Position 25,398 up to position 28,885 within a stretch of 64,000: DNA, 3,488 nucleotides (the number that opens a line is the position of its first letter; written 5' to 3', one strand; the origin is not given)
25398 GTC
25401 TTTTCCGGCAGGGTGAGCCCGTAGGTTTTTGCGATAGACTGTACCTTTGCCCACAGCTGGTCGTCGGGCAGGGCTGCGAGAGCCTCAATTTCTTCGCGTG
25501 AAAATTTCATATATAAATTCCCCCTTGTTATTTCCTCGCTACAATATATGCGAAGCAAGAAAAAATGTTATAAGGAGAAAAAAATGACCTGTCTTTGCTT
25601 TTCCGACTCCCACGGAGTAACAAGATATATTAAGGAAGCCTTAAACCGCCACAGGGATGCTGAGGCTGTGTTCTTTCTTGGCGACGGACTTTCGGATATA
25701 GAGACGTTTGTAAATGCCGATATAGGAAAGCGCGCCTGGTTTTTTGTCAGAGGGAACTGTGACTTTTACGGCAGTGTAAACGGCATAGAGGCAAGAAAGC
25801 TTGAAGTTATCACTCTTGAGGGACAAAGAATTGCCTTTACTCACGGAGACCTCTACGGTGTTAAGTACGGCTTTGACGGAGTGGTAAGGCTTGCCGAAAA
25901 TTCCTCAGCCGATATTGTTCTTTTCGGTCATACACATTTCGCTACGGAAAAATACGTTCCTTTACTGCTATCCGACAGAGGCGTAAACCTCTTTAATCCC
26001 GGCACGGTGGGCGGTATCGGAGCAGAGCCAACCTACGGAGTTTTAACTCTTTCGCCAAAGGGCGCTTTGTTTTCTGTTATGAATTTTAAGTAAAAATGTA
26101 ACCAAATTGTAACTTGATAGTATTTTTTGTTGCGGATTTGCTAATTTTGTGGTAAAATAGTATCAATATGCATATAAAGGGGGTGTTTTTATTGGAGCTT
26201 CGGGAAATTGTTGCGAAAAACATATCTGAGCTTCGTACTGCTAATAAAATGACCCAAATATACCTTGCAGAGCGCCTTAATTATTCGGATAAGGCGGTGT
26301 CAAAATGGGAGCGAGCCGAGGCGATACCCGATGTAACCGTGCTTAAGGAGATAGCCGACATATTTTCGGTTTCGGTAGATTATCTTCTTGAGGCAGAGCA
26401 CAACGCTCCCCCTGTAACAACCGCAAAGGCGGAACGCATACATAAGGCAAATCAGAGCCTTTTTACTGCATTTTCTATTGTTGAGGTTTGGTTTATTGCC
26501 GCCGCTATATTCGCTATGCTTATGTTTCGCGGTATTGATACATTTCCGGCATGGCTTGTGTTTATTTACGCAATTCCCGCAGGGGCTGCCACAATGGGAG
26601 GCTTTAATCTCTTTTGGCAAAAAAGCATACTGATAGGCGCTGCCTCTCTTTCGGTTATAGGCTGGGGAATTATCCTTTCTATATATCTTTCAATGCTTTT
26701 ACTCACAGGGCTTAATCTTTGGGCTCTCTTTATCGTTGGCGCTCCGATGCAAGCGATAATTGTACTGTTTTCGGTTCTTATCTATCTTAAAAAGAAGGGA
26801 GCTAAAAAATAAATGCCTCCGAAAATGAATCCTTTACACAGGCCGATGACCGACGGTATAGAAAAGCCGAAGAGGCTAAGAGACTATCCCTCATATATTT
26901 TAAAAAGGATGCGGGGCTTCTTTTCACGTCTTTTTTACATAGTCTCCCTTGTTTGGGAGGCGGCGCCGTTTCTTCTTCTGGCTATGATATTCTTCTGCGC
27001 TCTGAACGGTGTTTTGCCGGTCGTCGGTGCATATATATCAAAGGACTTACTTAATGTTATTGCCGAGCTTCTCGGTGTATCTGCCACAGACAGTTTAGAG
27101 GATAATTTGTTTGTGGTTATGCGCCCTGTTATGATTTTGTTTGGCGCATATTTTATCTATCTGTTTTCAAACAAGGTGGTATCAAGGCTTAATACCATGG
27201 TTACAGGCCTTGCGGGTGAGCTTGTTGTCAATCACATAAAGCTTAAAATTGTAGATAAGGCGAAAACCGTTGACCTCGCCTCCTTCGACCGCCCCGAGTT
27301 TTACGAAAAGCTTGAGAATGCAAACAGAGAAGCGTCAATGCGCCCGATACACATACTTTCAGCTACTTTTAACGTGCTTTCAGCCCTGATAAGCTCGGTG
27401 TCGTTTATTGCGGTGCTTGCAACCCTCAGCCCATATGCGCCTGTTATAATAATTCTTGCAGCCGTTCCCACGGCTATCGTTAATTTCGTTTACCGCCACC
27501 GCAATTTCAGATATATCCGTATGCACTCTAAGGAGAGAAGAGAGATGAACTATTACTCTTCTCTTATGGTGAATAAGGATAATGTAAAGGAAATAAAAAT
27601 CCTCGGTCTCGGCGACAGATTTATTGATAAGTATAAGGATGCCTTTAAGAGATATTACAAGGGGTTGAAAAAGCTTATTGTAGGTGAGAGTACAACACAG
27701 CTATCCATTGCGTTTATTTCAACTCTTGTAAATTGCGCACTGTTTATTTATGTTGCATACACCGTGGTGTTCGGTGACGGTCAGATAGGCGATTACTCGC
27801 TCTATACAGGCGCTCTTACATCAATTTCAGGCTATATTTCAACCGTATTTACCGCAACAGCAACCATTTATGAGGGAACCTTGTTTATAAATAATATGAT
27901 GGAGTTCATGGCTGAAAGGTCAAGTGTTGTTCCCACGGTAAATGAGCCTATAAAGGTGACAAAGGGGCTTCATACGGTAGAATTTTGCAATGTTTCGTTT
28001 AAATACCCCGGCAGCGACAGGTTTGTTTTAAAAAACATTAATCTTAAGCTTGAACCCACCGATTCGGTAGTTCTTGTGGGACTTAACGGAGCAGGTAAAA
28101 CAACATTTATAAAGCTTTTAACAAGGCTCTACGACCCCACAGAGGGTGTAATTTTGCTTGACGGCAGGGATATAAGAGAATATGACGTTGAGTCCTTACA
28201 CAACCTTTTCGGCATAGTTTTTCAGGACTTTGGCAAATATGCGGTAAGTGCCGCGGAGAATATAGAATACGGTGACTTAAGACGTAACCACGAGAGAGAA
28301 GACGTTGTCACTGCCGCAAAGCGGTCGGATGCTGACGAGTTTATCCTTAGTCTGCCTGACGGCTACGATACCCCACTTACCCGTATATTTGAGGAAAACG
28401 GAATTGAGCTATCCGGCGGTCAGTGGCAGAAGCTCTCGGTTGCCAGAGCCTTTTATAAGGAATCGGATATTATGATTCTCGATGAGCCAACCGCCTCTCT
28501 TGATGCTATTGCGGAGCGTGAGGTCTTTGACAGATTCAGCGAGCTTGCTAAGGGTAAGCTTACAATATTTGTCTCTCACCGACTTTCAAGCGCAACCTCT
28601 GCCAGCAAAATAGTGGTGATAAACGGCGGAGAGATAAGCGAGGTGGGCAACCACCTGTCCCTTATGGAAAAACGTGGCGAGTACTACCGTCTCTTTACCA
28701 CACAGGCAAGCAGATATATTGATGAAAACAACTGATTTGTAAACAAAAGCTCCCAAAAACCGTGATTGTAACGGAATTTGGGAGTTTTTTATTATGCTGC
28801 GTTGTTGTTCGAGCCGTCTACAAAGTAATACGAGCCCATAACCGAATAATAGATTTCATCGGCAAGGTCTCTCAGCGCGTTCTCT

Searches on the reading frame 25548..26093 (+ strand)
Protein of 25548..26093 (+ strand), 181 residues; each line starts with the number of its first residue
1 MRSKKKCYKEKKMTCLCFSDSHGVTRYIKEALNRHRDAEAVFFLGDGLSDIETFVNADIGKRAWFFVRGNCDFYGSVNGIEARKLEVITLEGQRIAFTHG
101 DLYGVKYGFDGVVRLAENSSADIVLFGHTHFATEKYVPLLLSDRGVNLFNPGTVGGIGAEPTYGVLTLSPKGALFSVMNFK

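Call 11: search_protein_families(library=pfam, proteins=[window:25548-26093:+], max_evalue=0.001)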
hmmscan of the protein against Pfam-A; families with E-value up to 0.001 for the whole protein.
window:25548-26093:+ (181 aa): 2 families
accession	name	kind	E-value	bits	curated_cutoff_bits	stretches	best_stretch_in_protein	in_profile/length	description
PF12850.12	Metallophos_2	-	2.2e-21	76.9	27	1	13-168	1-151/154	Calcineurin-like phosphoesterase superfamily domain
PF00149.33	Metallophos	-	3.9e-10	40.9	21.5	1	13-130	1-189/191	Calcineurin-like phosphoesterase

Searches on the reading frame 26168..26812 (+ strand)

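Call 11: search_protein_families(library=pfam, proteins=[window:26168-26812:+], max_evalue=0.001)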
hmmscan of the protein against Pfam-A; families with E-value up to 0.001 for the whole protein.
window:26168-26812:+ (214 aa): 3 families
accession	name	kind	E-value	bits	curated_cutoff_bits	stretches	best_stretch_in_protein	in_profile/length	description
PF01381.28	HTH_3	-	6.4e-13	49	23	1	19-73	1-55/55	Helix-turn-helix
PF13560.12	HTH_31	-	5e-05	24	27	1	21-71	8-59/64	Helix-turn-helix domain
PF13443.12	HTH_26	-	0.00044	20.9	22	1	18-76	1-60/63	Cro/C1-type HTH DNA-binding domain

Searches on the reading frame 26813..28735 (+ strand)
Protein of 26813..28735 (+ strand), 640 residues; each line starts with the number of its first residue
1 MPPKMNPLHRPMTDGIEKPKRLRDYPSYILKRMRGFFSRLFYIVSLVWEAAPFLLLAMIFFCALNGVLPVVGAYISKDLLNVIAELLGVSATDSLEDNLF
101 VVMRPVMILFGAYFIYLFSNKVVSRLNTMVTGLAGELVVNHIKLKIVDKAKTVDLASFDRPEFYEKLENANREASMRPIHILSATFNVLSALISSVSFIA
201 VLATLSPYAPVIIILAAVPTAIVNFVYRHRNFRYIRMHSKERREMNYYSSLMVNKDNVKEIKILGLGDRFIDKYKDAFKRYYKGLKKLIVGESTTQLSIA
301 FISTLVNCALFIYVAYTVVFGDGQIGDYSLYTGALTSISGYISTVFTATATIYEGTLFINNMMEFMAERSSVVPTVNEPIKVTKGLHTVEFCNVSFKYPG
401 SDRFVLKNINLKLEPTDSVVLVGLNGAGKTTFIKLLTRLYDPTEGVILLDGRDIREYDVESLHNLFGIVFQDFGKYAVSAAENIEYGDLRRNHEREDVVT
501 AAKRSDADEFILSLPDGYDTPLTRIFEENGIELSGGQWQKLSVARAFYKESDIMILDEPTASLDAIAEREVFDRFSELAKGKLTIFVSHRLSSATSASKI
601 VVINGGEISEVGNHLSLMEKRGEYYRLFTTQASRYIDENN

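Call 11: search_protein_families(library=pfam, proteins=[window:26813-28735:+], max_evalue=0.001)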
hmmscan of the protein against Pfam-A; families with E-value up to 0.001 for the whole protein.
window:26813-28735:+ (640 aa): 5 families
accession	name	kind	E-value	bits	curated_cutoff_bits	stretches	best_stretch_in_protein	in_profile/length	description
PF00005.33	ABC_tran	-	9.1e-30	104.5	25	1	406-561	1-137/137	ABC transporter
PF00664.28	ABC_membrane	-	2.6e-12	47.5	28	1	56-332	2-264/274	ABC transporter transmembrane region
PF13304.12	AAA_21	-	3.2e-06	27.9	27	0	419-440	2-23/304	AAA domain, putative AbiEii toxin, Type IV TA system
PF02463.25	SMC_N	-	7.6e-05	22.7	40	0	419-603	27-211/220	RecF/RecN/SMC N terminal domain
PF06414.18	Zeta_toxin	-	0.00084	19.3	22.3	0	417-457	17-57/199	Zeta toxin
